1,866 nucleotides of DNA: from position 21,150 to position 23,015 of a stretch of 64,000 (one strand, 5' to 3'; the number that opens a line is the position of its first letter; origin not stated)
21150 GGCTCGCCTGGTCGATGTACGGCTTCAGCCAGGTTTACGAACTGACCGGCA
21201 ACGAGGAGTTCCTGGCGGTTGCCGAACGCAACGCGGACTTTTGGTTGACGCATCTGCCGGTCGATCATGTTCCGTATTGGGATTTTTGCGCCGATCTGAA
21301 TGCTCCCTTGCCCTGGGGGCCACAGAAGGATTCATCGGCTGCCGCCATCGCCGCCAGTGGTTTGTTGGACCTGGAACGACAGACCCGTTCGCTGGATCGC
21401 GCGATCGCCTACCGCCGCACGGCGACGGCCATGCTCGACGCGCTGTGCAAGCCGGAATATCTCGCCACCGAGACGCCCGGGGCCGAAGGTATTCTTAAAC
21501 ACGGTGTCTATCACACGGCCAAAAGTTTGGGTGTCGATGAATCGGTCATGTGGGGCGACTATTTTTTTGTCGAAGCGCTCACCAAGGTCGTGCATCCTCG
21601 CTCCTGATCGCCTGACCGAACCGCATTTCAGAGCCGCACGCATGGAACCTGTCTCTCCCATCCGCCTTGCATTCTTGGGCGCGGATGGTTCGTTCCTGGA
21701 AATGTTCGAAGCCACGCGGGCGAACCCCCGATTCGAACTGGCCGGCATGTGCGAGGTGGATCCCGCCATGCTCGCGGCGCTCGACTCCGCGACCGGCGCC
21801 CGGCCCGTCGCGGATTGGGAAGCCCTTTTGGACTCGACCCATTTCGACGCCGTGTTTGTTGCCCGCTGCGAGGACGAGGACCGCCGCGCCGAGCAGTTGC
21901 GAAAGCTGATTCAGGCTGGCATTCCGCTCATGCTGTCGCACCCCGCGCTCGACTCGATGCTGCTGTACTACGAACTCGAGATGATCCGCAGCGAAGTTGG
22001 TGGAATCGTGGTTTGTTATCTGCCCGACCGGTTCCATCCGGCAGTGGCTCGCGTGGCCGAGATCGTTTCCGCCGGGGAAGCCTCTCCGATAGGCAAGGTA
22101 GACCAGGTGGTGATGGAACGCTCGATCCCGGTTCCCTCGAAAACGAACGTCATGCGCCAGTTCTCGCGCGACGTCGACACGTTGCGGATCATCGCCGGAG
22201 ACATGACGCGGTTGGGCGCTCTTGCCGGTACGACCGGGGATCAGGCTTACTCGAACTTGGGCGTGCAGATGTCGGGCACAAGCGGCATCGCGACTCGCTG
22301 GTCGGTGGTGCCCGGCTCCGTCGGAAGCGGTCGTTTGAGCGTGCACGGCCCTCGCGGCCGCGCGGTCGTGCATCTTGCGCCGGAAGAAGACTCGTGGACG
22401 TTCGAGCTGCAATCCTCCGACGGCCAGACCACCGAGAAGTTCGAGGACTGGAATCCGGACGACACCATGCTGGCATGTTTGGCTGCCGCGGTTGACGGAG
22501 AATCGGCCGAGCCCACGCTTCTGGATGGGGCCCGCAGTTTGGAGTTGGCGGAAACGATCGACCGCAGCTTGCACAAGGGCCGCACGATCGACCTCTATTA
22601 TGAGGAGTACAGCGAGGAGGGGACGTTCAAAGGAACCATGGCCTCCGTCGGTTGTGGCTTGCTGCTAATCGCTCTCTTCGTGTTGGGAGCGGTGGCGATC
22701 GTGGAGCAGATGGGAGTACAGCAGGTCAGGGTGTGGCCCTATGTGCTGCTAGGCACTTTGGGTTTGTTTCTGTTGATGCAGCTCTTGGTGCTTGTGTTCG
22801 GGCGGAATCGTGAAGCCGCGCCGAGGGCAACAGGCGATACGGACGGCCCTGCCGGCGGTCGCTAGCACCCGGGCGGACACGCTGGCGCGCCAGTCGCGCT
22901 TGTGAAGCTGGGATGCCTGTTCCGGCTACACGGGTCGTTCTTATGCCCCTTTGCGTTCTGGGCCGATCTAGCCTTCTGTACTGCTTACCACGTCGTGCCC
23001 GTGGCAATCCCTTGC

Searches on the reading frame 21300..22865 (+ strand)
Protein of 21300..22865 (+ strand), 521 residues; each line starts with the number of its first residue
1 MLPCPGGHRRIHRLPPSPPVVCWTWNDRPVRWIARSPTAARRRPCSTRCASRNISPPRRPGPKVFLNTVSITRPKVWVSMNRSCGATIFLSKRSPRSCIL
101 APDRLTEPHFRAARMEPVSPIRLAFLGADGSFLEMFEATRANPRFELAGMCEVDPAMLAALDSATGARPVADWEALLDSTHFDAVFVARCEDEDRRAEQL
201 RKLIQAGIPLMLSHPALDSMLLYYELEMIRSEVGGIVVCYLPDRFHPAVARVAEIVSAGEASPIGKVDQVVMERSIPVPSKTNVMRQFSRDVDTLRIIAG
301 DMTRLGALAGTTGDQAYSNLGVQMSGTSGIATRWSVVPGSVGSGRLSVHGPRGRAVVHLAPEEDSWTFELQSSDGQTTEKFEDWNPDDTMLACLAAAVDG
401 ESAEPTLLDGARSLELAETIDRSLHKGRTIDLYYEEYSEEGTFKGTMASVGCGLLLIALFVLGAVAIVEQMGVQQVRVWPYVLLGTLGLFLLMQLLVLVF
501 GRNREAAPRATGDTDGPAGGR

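Call 68: search_protein_families(library=pfam, proteins=[window:21300-22865:+], max_evalue=0.00001)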
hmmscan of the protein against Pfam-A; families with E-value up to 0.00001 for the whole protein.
window:21300-22865:+ (521 aa): 1 family
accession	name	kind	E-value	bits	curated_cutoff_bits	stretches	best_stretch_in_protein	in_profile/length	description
PF01408.29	GFO_IDH_MocA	-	8.3e-06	26.9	24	0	121-216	1-95/120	Oxidoreductase family, NAD-binding Rossmann fold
